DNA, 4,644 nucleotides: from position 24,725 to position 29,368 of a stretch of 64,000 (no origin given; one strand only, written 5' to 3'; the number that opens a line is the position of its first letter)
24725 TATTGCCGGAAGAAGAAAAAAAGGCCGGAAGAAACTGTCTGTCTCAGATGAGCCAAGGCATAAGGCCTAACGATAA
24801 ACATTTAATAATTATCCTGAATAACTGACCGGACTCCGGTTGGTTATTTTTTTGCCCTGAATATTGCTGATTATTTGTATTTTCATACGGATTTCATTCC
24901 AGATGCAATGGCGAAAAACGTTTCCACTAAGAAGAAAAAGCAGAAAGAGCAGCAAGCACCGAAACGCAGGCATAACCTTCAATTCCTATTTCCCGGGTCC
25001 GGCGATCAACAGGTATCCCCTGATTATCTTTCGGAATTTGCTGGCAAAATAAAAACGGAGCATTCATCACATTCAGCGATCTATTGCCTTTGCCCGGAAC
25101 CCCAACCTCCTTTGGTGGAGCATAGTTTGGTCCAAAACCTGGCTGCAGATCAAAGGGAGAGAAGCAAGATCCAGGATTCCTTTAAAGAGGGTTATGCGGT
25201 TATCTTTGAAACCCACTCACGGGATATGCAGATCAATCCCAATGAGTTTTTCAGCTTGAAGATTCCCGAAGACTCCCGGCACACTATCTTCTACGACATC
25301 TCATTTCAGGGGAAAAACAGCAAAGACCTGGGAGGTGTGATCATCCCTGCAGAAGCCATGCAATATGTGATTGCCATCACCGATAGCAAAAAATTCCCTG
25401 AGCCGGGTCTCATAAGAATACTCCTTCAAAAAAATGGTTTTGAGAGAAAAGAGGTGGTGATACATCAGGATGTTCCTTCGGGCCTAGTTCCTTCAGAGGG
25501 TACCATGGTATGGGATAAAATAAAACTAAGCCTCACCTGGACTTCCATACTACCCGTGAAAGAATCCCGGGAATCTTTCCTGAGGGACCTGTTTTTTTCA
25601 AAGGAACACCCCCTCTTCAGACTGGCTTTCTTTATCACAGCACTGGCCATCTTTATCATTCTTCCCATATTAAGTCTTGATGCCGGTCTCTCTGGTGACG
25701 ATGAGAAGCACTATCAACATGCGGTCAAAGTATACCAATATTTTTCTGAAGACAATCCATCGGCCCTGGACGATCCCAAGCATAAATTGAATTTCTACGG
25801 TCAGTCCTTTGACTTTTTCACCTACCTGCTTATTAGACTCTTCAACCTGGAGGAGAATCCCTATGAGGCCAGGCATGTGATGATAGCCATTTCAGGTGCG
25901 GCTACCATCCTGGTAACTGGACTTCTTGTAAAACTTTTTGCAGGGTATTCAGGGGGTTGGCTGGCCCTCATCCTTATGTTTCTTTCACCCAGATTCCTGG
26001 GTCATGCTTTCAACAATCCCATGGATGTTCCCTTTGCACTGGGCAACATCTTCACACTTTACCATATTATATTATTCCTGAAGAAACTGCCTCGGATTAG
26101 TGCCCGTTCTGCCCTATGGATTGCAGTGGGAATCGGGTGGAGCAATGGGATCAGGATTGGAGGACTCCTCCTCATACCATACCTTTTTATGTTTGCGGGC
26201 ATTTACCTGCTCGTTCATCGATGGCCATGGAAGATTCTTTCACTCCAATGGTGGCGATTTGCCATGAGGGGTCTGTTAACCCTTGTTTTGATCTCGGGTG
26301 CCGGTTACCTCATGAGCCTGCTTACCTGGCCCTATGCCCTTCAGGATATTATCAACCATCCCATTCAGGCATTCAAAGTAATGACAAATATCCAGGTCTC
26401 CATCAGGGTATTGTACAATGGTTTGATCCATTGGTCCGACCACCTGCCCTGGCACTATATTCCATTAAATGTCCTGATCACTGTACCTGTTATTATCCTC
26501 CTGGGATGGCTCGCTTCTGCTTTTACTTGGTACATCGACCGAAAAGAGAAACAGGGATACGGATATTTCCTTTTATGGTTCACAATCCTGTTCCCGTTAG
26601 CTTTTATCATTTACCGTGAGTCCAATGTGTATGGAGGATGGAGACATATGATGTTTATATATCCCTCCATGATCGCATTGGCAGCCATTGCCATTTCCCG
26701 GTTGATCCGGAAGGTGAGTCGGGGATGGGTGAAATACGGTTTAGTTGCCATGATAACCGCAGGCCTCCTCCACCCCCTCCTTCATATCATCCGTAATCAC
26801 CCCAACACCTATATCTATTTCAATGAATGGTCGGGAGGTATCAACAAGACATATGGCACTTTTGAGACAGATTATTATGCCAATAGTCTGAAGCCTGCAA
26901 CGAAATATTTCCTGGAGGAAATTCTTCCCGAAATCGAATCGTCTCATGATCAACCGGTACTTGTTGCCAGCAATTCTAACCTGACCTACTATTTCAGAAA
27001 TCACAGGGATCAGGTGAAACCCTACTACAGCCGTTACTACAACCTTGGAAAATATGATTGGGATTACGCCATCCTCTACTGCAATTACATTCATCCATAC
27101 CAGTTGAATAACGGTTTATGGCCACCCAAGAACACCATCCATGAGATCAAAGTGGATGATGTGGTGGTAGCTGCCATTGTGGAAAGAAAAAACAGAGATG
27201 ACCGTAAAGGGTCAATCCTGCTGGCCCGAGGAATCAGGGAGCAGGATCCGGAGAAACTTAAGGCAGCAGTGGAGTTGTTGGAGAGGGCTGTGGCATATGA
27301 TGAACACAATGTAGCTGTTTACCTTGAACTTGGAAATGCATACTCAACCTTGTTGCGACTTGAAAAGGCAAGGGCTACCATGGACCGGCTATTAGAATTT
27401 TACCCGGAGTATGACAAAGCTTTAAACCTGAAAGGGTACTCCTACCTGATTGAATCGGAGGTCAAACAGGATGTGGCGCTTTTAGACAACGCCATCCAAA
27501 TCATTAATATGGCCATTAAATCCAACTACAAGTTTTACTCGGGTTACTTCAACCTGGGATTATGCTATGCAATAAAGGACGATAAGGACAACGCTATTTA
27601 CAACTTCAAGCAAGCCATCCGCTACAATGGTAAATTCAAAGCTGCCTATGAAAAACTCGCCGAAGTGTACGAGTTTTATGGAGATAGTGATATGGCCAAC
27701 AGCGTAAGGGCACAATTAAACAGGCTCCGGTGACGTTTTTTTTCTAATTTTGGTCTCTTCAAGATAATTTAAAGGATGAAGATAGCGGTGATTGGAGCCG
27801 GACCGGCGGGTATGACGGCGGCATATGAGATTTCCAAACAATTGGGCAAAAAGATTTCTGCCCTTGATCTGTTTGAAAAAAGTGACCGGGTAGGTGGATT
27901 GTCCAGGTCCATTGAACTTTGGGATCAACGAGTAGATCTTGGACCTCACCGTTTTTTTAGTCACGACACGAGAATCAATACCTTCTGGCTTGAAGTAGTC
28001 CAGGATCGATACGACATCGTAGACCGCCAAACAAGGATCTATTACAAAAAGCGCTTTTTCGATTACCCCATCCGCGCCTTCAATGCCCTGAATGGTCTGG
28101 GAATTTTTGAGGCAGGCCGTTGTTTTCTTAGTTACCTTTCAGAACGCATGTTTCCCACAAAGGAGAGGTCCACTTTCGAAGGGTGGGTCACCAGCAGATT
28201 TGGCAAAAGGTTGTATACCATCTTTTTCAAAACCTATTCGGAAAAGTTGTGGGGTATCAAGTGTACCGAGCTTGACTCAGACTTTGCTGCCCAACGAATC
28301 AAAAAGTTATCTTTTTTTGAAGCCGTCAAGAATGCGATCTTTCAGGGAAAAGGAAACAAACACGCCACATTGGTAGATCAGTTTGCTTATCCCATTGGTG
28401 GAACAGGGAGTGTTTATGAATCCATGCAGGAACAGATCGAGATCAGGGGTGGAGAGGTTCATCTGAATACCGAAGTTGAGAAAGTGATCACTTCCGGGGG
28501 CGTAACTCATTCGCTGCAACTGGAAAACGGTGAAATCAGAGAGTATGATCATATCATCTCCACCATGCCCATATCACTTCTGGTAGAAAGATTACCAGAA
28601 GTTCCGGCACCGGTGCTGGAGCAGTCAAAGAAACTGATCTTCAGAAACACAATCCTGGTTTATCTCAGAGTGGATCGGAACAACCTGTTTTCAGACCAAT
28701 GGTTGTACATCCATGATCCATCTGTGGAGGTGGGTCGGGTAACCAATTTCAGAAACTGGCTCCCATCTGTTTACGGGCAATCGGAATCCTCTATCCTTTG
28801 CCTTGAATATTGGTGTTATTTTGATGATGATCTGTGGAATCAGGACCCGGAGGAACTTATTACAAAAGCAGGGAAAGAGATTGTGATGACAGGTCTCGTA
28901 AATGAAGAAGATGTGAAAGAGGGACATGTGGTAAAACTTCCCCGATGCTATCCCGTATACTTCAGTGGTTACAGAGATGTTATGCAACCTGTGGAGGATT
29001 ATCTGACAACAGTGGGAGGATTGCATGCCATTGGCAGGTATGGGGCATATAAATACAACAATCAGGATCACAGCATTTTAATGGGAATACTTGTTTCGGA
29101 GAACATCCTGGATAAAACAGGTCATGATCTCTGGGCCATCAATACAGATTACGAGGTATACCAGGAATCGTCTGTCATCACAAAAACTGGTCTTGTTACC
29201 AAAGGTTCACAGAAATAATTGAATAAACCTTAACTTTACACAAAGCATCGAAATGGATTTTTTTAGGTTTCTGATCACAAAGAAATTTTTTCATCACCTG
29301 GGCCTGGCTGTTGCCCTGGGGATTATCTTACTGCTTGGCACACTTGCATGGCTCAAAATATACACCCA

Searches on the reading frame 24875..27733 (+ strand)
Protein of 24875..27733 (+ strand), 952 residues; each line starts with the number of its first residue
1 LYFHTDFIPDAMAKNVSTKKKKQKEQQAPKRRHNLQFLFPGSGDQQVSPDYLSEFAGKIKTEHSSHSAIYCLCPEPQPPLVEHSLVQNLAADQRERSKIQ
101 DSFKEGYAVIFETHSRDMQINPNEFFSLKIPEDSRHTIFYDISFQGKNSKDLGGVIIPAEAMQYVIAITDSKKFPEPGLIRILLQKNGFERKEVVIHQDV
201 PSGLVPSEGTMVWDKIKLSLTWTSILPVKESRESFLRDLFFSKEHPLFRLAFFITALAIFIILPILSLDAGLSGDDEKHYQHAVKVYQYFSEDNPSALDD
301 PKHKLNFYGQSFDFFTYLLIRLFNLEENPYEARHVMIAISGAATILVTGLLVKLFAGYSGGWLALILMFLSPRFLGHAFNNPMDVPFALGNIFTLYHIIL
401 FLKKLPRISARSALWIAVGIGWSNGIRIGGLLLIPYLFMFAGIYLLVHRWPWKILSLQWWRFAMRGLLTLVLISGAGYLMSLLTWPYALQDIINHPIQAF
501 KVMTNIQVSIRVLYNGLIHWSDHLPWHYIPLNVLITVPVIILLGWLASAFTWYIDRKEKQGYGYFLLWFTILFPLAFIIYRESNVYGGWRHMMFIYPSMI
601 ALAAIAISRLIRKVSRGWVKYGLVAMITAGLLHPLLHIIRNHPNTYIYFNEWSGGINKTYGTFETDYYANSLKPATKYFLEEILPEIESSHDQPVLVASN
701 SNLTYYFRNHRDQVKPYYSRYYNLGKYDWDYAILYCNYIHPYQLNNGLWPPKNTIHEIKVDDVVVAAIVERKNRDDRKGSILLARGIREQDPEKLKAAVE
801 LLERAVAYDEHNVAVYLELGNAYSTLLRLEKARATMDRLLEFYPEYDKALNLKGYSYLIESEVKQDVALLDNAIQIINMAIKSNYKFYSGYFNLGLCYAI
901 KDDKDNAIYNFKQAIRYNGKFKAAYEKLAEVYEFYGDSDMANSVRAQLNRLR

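Call 70: search_protein_families(library=pfam, proteins=[window:24875-27733:+], max_evalue=0.00001)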
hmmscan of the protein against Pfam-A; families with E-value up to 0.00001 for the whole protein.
window:24875-27733:+ (952 aa): 4 families
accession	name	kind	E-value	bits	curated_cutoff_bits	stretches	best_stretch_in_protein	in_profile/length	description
PF14559.12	TPR_19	-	2.2e-09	37.9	25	1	794-851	6-63/68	Tetratricopeptide repeat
PF13431.12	TPR_17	-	2.2e-07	31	24.4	0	801-833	1-33/34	Tetratricopeptide repeat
PF13432.12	TPR_16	-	1e-06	29.5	32.7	0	785-845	3-63/65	Tetratricopeptide repeat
PF25063.1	ARM_TT21_C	-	3.4e-06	27.5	35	1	787-923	29-164/209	Tetratricopeptide repeat protein 21 C-terminal ARM domain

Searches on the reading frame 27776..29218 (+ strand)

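Call 70: search_protein_families(library=pfam, proteins=[window:27776-29218:+], max_evalue=0.00001)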
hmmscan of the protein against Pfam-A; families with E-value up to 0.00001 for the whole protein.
window:27776-29218:+ (480 aa): 3 families
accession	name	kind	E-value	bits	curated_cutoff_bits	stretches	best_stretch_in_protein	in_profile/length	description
PF01593.30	Amino_oxidase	-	8.2e-22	78.5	19.8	1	11-424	2-421/443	Flavin containing amine oxidoreductase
PF13450.12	NAD_binding_8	-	6.8e-14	52.3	21.9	1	5-71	1-65/68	NAD(P)-binding Rossmann-like domain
PF07992.20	Pyr_redox_2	-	1e-06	28.8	26.1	0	1-31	1-30/291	Pyridine nucleotide-disulphide oxidoreductase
